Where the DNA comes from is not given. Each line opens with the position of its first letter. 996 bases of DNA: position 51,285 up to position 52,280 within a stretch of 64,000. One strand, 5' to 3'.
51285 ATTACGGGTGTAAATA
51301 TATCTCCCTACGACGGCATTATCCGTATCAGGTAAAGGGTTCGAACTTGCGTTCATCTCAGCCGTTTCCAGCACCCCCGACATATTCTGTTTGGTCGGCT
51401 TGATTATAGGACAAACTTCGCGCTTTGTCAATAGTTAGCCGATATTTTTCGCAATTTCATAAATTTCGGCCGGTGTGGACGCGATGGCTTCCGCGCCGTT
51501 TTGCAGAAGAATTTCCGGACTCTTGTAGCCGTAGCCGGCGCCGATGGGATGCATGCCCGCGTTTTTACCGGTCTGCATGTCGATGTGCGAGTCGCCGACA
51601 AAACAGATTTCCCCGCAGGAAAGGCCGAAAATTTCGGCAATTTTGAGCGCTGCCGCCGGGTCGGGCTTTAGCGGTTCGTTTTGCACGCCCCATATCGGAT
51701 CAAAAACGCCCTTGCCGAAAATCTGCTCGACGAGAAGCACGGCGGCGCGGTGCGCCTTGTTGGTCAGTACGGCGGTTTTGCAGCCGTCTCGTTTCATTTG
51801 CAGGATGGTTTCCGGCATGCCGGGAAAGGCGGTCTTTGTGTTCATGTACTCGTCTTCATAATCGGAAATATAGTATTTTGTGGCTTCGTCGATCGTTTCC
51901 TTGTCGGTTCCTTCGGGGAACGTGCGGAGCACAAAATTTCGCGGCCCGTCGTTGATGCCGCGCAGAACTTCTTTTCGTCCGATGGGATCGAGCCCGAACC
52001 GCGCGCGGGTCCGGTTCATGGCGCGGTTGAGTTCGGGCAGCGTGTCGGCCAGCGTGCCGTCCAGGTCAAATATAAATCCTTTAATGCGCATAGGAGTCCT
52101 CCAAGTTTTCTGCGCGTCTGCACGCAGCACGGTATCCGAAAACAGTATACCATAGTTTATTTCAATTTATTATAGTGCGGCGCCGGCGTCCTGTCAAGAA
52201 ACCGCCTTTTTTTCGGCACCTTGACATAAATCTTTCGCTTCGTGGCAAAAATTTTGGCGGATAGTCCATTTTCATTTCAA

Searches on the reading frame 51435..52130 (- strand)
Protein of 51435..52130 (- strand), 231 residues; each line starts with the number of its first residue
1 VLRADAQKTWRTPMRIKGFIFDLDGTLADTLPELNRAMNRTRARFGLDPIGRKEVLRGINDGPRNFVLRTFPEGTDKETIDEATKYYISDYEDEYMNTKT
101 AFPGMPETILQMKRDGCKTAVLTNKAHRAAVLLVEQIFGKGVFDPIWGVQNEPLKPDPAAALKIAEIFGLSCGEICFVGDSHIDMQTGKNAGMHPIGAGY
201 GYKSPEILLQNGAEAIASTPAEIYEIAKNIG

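Call 34: search_protein_families(library=pfam, proteins=[window:51435-52130:-], max_evalue=0.0001)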
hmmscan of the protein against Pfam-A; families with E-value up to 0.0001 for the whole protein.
window:51435-52130:- (231 aa): 4 families
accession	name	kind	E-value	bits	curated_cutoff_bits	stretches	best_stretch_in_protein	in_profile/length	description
PF13419.12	HAD_2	-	1.3e-29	104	23.8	1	20-197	2-177/178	Haloacid dehalogenase-like hydrolase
PF00702.32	Hydrolase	-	2.4e-25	90.5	26.4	1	16-192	1-191/191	haloacid dehalogenase-like hydrolase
PF13242.12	Hydrolase_like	-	4.4e-06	27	22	1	155-210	4-60/75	HAD-hyrolase-like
PF12710.13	HAD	-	2e-05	25.6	27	1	20-187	2-187/189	haloacid dehalogenase-like hydrolase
